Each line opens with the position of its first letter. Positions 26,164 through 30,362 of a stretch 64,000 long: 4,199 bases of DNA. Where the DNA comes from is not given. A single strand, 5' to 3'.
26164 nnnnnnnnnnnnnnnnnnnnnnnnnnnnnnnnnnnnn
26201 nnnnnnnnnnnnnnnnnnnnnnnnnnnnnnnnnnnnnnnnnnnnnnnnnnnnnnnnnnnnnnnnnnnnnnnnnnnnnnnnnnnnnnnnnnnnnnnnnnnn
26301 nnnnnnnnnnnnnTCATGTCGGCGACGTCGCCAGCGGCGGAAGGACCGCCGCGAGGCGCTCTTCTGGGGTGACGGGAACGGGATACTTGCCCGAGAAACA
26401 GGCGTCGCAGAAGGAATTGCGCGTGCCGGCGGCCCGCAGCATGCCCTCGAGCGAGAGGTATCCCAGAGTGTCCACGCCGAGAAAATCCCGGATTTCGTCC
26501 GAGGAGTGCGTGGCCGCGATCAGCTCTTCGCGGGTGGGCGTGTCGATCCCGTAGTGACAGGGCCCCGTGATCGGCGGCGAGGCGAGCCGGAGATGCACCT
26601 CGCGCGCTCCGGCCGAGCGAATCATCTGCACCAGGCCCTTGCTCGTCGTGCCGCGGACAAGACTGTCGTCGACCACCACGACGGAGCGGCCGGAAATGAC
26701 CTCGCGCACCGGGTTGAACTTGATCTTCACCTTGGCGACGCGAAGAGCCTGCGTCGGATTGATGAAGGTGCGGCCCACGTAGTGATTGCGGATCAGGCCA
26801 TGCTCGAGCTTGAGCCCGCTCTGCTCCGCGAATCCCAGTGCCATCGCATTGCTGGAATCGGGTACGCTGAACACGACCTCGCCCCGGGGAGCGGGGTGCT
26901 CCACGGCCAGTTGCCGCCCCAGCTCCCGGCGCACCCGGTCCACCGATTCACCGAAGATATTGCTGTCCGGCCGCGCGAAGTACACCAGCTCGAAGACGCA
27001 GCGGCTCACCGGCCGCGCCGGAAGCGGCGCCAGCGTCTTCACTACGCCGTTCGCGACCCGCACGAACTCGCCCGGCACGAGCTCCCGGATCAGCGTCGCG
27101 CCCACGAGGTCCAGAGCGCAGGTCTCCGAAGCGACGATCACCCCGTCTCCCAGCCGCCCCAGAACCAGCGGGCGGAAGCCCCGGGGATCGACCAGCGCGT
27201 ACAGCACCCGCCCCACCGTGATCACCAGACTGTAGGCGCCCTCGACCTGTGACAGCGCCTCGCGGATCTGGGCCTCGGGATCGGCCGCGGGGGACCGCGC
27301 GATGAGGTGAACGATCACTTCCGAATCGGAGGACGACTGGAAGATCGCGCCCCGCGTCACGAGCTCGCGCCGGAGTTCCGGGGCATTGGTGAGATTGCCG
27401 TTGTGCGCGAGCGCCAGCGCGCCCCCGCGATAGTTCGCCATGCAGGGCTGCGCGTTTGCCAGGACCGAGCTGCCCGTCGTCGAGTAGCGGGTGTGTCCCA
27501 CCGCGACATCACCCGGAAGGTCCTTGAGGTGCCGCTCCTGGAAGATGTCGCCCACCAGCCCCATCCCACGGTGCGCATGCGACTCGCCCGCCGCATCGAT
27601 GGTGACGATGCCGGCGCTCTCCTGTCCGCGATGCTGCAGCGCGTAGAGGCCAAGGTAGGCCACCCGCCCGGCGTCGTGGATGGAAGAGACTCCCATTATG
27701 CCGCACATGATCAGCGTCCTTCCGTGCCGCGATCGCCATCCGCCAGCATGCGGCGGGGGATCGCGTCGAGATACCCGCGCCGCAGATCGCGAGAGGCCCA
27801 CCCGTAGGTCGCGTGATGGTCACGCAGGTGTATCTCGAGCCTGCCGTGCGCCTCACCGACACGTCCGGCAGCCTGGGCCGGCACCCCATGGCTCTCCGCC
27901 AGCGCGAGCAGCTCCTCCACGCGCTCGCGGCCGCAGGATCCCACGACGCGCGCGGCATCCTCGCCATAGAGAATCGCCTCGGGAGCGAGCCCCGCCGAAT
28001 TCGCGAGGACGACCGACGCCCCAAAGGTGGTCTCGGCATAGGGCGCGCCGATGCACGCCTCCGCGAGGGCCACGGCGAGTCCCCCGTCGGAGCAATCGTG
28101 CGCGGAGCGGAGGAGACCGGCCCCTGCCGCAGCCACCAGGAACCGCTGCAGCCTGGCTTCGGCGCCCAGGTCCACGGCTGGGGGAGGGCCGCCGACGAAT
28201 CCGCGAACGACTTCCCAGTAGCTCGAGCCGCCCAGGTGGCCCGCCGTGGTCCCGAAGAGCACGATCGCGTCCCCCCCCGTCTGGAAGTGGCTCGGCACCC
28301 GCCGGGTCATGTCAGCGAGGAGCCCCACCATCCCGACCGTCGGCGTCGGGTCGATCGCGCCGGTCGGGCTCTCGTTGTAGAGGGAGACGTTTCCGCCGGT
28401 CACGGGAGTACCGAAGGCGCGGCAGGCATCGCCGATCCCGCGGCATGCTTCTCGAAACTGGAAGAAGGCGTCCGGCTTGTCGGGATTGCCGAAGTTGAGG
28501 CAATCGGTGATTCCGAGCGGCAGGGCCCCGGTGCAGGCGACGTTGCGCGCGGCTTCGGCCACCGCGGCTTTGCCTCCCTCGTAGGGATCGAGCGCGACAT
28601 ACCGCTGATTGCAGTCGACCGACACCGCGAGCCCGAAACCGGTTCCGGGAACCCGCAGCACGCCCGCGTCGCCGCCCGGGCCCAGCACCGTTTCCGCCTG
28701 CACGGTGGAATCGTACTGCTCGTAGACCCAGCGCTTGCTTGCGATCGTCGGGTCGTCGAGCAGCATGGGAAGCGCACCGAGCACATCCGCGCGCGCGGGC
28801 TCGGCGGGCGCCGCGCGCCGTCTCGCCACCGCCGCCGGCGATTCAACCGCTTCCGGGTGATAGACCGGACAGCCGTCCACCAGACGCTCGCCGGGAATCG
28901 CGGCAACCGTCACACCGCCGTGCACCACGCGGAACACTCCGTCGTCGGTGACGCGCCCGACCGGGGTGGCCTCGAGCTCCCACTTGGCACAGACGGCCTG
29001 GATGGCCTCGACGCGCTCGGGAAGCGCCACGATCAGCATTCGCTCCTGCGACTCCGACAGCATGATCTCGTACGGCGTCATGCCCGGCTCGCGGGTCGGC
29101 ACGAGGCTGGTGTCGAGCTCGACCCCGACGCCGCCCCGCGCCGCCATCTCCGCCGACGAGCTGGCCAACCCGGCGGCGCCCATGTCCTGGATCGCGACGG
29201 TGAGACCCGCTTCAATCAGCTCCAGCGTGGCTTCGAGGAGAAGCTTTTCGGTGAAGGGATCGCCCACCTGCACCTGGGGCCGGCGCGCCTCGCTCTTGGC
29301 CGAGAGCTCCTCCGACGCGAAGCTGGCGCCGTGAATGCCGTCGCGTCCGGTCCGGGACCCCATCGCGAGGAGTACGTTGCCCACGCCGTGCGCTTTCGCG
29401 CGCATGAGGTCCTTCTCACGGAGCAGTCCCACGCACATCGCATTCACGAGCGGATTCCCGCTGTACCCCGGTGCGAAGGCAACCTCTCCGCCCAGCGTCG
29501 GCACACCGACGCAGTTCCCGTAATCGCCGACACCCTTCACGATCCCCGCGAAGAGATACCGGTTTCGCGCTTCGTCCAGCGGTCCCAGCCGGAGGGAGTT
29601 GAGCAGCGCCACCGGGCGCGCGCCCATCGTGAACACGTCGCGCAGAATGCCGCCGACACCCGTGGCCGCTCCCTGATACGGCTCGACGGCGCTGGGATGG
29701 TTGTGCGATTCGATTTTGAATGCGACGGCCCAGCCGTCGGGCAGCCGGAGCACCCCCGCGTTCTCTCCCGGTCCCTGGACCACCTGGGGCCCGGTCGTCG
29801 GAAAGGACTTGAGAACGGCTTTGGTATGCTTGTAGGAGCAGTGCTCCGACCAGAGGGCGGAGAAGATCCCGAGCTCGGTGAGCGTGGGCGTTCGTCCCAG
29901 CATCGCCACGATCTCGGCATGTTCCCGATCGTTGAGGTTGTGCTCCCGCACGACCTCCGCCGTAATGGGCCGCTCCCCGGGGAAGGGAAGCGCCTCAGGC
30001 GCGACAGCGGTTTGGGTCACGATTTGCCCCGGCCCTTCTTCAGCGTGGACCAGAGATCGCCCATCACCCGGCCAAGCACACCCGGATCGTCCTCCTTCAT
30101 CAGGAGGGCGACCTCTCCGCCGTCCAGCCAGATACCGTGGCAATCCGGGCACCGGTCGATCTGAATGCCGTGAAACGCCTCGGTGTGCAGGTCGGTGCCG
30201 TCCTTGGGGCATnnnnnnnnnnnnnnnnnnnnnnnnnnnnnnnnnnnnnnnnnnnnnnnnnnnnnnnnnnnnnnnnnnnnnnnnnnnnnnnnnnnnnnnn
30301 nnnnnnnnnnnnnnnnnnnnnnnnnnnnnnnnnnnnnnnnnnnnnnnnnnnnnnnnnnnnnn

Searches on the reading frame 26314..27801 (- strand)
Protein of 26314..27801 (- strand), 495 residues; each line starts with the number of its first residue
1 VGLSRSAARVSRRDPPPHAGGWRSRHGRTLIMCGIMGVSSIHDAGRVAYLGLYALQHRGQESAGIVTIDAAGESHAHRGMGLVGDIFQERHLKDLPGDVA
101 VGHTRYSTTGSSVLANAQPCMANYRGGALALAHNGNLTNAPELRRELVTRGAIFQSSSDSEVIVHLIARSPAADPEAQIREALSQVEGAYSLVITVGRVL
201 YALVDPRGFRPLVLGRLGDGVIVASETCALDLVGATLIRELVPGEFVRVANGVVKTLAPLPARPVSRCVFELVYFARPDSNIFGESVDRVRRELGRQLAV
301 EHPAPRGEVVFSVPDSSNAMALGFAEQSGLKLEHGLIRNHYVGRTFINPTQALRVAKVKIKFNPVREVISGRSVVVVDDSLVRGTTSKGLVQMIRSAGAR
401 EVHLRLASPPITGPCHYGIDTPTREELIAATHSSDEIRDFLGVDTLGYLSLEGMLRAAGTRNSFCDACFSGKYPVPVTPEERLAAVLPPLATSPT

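Call 74: search_protein_families(library=pfam, max_evalue=0.00001, proteins=[window:26314-27801:-])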
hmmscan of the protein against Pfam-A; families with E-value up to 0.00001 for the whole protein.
window:26314-27801:- (495 aa): 2 families
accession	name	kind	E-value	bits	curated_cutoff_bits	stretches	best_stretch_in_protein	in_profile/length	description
PF13522.11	GATase_6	-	3.6e-19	69.5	27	1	96-226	9-130/130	Glutamine amidotransferase domain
PF13537.11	GATase_7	-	4.6e-18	65.8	25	1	112-230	8-121/123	Glutamine amidotransferase domain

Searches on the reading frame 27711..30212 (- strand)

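Call 74: search_protein_families(library=pfam, max_evalue=0.00001, proteins=[window:27711-30212:-])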
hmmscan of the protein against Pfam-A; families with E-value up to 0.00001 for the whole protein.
window:27711-30212:- (833 aa): 3 families
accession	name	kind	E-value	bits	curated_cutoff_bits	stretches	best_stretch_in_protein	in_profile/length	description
PF00586.29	AIRS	-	4.6e-60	201.4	24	2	149-263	1-111/112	AIR synthase related protein, N-terminal domain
PF02769.27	AIRS_C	-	2.3e-53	181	23.1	2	277-430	2-154/156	AIR synthase related protein, C-terminal domain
PF18072.6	FGAR-AT_linker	-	3e-12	47.3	26.6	1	89-128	8-50/50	Formylglycinamide ribonucleotide amidotransferase linker domain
